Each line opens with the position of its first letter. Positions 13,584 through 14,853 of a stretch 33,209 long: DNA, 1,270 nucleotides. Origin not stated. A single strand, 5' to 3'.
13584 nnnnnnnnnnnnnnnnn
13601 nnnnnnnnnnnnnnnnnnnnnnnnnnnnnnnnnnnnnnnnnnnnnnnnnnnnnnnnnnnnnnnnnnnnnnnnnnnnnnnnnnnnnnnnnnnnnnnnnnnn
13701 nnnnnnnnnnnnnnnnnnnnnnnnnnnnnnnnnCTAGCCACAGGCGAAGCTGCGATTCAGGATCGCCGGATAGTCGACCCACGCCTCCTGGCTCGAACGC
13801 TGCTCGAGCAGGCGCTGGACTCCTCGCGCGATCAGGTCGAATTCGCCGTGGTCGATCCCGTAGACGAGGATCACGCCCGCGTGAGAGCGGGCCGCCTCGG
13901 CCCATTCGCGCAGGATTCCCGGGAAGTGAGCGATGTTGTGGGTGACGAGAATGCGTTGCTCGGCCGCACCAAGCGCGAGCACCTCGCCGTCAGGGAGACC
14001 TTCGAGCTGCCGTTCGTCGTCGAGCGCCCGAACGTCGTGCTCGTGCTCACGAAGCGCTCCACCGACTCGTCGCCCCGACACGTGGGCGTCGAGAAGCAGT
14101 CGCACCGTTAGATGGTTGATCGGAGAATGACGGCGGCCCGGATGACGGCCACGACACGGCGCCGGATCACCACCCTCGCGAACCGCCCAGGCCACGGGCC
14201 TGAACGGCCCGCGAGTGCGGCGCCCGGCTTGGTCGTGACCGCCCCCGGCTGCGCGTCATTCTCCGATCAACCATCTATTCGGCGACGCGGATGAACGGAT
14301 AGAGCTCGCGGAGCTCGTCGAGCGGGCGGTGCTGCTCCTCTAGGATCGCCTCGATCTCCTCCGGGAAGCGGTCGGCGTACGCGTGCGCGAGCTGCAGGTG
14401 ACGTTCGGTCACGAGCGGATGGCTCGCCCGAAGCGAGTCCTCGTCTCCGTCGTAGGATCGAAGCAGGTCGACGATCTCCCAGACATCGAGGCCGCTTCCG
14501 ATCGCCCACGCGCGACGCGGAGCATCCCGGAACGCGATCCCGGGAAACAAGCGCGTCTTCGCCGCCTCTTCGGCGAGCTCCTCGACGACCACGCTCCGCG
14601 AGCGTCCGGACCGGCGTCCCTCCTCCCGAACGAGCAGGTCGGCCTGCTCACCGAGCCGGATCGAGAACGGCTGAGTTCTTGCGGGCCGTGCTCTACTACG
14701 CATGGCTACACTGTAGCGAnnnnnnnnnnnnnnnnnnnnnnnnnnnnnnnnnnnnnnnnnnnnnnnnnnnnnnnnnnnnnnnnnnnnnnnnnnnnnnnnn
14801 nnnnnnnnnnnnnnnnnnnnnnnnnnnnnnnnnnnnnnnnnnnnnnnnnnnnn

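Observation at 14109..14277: A 169-bp MITE-like palindromic element is inserted exactly between the antitoxin and toxin genes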

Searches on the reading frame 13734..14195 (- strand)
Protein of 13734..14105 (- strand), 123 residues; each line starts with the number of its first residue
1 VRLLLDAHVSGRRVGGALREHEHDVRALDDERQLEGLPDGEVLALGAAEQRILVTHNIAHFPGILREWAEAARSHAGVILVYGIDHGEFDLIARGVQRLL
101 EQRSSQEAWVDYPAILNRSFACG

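Call 10: search_protein_families(library=pfam, proteins=[window:13734-14105:-, window:13734-14195:-], max_evalue=0.01)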
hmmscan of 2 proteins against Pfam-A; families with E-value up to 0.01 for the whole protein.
window:13734-14105:- (123 aa): 1 family
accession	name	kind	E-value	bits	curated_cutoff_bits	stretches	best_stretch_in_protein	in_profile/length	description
PF18480.7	DUF5615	-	2e-11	44.2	23.8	1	1-92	1-85/110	Domain of unknown function (DUF5615)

window:13734-14195:- (153 aa): 1 family
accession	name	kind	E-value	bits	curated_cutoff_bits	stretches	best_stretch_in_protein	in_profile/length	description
PF18480.7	DUF5615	-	3.8e-10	40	23.8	1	32-121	2-84/110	Domain of unknown function (DUF5615)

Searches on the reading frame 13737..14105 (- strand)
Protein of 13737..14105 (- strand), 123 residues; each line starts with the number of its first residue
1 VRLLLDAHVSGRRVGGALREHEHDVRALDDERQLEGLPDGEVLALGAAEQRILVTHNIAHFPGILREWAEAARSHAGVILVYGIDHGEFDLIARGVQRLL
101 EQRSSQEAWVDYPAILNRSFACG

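Call 81: search_solved_structures(query=window:13737-14105:-, max_evalue=1)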
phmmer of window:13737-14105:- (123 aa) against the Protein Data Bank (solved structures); distinct sequences matched with E-value up to 1: 0.

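Call 83: search_protein_families(library=ncbifam, proteins=[window:13737-14105:-], max_evalue=0.1)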
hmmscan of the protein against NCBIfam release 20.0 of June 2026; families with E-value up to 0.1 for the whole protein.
window:13737-14105:- (123 aa): 0 families

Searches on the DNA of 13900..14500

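Call 11: search_rna_families(source=window, start=13900, end=14500, threshold=evalue, max_evalue=1)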
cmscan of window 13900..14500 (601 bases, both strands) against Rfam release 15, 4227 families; matches with E-value up to 1: 2.
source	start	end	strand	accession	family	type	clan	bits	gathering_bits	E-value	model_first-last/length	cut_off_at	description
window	14170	14220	-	RF00718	mir-431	Gene; miRNA;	-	20.3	70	0.83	1-86/86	no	mir-431 microRNA precursor family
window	14108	14275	-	RF02571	Mcr7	Gene; sRNA;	-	15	380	0.22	30-207/351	no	mcr7 sRNA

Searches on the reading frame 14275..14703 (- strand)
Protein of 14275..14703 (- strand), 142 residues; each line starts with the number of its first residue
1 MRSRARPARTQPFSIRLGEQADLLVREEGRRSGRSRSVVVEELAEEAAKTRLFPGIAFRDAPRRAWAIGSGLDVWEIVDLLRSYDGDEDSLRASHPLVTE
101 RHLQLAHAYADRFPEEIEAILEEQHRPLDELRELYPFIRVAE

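Call 10: search_protein_families(library=pfam, proteins=[window:14275-14703:-], max_evalue=0.01)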
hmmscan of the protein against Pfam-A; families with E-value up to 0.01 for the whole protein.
window:14275-14703:- (142 aa): 1 family
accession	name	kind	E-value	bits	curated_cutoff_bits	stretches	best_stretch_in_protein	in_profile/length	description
PF01402.27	RHH_1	-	0.004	17.5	20.5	1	13-48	2-37/39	Ribbon-helix-helix protein, copG family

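Call 15: search_protein_families(library=pfam, proteins=[window:14275-14703:-], max_evalue=10)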
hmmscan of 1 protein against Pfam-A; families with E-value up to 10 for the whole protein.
window:14275-14703:- (142 aa): 3 families
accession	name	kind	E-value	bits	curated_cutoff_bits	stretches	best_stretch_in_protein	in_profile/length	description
PF01402.27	RHH_1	-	0.004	17.5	20.5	1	13-48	2-37/39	Ribbon-helix-helix protein, copG family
PF12750.12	Maff2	-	0.019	15.3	27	1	67-88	17-38/70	Maff2 family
PF04255.20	DUF433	-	0.021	15.1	23.6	1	69-110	16-56/56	Protein of unknown function (DUF433)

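Call 29: find_related_loci(query=window:14278-14703:-, collection=metagenome_contigs, flank=1500)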
Query window:14278-14703:- (142 aa) in metagenome_contigs; peptide patterns used: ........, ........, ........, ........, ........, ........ (x = any residue, [..] = any of these).
600 stretches matched a pattern (row limit reached: there are more); 33 encode a relative of the query (tblastn E <= 1e-3); 33 distinct loci.
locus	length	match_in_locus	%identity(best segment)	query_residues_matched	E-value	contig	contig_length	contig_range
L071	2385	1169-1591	82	1-142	2e-73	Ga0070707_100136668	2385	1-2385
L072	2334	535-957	79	1-142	9e-73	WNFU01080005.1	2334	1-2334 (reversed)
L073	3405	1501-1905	77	5-139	1e-65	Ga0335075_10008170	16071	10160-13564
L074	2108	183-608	71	1-142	3e-65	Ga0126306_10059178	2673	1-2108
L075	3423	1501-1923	71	1-142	1e-64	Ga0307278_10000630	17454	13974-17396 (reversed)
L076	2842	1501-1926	72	1-142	5e-64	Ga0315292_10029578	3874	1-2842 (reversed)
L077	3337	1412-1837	69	1-142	2e-61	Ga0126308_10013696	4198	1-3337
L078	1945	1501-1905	76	5-139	7e-59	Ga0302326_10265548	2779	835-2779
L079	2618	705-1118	75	5-142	2e-57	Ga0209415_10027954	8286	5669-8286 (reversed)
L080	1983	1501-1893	68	9-139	2e-57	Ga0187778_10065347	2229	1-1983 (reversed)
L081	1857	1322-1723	66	5-138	1e-56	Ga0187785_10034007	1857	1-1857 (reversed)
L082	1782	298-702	64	4-138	4e-55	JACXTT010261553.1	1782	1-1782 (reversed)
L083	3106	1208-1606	74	7-139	1e-53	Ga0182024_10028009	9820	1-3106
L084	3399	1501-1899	74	7-139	2e-53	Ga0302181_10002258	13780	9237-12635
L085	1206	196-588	64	8-138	7e-55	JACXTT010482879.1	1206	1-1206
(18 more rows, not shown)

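Call 83: search_protein_families(library=ncbifam, proteins=[window:14278-14703:-], max_evalue=0.1)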
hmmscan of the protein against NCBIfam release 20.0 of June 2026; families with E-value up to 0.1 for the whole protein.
window:14278-14703:- (142 aa): 0 families
